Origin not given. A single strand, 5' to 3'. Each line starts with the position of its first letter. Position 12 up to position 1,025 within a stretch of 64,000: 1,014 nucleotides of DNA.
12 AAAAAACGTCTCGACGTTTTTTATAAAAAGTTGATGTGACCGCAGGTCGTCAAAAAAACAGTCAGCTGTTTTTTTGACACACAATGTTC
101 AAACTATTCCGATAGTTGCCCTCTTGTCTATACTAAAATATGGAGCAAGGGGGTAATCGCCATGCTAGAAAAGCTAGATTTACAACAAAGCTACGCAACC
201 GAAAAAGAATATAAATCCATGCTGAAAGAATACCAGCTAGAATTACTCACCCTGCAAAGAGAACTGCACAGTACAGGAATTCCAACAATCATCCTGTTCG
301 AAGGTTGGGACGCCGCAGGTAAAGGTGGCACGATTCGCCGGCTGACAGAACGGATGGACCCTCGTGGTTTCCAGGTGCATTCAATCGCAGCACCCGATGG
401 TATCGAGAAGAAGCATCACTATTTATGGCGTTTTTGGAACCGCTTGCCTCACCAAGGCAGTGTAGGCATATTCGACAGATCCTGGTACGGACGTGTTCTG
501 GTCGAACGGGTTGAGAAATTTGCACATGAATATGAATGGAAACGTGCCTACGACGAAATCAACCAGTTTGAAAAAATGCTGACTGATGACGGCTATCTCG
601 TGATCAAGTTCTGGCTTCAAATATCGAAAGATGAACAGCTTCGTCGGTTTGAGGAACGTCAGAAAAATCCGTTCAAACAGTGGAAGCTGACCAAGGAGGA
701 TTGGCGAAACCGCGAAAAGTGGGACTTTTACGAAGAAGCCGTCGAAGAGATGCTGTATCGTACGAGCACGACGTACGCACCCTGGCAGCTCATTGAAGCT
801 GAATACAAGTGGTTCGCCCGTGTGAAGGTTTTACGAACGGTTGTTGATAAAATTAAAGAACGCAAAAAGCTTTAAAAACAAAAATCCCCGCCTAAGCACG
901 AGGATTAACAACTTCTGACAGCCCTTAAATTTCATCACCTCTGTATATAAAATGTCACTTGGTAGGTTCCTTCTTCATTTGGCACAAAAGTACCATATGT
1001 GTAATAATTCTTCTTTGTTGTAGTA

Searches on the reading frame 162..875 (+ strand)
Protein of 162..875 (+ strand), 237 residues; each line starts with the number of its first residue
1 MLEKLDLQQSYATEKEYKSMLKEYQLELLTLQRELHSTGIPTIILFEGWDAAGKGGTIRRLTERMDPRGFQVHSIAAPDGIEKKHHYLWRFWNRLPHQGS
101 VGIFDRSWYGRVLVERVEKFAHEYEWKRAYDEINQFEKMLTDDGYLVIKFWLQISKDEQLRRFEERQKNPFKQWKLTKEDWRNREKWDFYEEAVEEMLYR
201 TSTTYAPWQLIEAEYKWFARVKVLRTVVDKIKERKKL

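Call 54: find_encoding_contigs(protein=window:162-875:+, flank=10000, max_places=3)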
Protein window:162-875:+ (237 aa): 1 contig read that carries it; 1 place shown.
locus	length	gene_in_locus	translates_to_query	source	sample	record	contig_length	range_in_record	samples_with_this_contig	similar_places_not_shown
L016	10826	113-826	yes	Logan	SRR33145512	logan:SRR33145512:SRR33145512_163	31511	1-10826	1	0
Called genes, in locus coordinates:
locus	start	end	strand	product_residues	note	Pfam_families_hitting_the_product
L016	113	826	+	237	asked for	PF03976:PPK2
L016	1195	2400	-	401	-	PF07973:tRNA_SAD, PF02272:DHHA1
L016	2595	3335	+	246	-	PF03476:MOSC_N, PF03473:MOSC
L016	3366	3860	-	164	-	PF13302:Acetyltransf_3 (weak), PF00583:Acetyltransf_1, PF13508:Acetyltransf_7, PF13673:Acetyltransf_10, PF08445:FR47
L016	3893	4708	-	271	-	PF04108:ATG17_like (weak), PF00015:MCPsignal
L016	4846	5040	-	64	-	-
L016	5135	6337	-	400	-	PF01420:Methylase_S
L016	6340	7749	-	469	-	PF12161:HsdM_N (faint), PF02384:N6_Mtase, PF01170:UPF0020, PF07669:Eco57I (weak)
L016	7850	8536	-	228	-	PF07833:Cu_amine_oxidN1 (weak)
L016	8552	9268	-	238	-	PF07833:Cu_amine_oxidN1 (weak)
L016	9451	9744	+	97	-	PF06127:Mpo1-like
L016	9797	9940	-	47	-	-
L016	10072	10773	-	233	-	PF01048:PNP_UDP_1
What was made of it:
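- Tried and rejected: The other showed that the Logan contig starts at window position ~50, so the window could not be extended (call 54).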
